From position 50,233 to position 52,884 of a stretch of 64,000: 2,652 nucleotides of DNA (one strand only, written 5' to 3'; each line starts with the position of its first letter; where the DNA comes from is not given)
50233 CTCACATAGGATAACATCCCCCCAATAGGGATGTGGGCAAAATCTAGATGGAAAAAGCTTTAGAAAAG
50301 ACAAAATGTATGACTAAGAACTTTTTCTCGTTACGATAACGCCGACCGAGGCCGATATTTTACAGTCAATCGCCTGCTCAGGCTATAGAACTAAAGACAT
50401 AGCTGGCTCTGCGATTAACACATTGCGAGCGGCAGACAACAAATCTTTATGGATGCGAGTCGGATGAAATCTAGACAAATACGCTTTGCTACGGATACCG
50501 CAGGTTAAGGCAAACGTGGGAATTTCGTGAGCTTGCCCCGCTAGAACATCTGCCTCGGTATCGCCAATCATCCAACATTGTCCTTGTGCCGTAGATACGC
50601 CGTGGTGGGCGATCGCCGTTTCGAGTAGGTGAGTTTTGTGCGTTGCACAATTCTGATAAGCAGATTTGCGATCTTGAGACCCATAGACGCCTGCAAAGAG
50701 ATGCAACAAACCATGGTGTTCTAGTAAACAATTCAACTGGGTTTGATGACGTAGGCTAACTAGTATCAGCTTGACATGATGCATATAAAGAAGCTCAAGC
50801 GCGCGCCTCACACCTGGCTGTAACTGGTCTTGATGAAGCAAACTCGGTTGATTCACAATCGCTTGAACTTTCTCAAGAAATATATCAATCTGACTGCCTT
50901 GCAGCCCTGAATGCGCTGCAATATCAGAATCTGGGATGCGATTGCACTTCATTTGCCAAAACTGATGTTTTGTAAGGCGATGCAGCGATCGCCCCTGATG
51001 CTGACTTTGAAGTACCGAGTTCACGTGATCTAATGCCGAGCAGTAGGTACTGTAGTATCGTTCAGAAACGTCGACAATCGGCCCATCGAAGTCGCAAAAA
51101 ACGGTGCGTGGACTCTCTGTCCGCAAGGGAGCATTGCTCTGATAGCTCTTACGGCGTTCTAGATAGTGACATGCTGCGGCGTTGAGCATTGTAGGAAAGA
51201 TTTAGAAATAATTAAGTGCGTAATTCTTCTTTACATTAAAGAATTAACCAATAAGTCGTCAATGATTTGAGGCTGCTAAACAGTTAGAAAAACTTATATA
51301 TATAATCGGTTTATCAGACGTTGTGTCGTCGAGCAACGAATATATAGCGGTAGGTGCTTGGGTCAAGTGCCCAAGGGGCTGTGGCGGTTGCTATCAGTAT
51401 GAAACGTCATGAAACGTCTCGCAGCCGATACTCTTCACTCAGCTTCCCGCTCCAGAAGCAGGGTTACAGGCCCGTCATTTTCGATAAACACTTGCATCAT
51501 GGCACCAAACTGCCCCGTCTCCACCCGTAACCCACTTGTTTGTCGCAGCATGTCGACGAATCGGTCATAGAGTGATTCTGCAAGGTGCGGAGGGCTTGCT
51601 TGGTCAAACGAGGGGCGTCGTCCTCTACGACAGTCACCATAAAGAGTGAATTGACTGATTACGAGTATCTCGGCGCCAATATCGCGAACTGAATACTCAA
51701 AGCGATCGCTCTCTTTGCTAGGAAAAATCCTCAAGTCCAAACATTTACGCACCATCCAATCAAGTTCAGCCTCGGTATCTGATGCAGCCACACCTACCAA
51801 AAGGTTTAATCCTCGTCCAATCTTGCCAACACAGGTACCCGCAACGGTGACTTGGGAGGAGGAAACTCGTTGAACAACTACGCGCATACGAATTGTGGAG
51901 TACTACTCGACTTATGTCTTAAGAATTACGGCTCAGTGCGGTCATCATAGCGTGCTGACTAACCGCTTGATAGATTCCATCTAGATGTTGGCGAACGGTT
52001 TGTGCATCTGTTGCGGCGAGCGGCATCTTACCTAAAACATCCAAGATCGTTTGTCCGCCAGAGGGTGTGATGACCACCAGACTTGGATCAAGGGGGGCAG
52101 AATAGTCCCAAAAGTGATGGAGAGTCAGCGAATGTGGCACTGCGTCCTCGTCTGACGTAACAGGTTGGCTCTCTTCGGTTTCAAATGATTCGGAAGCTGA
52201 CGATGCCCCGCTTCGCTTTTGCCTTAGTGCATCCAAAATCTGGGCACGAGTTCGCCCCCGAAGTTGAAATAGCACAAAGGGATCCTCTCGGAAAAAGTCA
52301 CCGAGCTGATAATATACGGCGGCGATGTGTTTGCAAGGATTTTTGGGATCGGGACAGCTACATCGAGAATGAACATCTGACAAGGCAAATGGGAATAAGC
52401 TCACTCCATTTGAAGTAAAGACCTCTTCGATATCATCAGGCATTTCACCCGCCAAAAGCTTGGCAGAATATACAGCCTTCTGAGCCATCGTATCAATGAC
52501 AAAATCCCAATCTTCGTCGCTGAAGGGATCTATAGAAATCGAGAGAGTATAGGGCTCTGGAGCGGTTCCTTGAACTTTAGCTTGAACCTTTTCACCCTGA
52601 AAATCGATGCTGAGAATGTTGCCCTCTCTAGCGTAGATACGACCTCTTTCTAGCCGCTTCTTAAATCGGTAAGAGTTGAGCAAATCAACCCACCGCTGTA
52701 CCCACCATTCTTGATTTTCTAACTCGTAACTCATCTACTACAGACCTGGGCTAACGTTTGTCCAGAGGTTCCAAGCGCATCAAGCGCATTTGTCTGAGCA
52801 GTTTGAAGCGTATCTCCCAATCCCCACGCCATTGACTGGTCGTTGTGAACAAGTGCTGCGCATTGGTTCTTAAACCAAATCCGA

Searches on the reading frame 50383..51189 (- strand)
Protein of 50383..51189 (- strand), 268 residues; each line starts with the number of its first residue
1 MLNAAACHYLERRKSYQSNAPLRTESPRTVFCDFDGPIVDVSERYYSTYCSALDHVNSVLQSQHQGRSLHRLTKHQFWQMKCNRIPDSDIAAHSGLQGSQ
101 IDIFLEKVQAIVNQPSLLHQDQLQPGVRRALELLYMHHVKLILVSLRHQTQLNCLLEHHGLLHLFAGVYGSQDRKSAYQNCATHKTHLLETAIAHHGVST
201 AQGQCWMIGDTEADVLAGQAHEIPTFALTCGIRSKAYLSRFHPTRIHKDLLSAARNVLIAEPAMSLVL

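Call 11: search_protein_families(library=pfam, proteins=[window:50383-51189:-])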
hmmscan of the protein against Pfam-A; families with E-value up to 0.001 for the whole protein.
window:50383-51189:- (268 aa): 4 families
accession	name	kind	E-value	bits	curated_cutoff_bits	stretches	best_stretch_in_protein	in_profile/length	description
PF13419.12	HAD_2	-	3.7e-13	50.4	23.8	1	33-227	4-177/178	Haloacid dehalogenase-like hydrolase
PF00702.32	Hydrolase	-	3.2e-12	47.7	26.4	1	28-220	2-189/191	haloacid dehalogenase-like hydrolase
PF13242.12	Hydrolase_like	-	3.8e-09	36.8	22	1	186-252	7-74/75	HAD-hyrolase-like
PF12710.13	HAD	-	0.0009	20.2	27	0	30-215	1-185/189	haloacid dehalogenase-like hydrolase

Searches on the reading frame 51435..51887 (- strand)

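Call 21: search_protein_families(library=pfam, proteins=[window:51435-51887:-], max_evalue=0.001)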
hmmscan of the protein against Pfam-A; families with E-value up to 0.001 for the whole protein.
window:51435-51887:- (150 aa): 1 family
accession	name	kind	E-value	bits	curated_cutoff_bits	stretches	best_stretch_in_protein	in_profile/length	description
PF02580.21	Tyr_Deacylase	-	4.8e-56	189.5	25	1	2-146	1-144/144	D-Tyr-tRNA(Tyr) deacylase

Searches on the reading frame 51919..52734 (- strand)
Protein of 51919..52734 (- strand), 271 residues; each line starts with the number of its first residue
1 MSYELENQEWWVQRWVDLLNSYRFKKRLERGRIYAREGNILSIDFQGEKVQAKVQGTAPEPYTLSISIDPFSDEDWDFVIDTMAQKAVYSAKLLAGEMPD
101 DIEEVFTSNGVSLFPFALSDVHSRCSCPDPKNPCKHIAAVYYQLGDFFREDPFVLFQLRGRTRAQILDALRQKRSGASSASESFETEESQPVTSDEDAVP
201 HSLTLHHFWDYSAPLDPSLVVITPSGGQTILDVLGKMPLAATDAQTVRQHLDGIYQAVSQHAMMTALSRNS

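Call 11: search_protein_families(library=pfam, proteins=[window:51919-52734:-])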
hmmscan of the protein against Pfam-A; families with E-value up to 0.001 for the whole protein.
window:51919-52734:- (271 aa): 1 family
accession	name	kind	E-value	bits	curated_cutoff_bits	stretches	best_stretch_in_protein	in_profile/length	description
PF04434.22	SWIM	-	2.2e-06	27.5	19.6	1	119-144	9-37/38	SWIM zinc finger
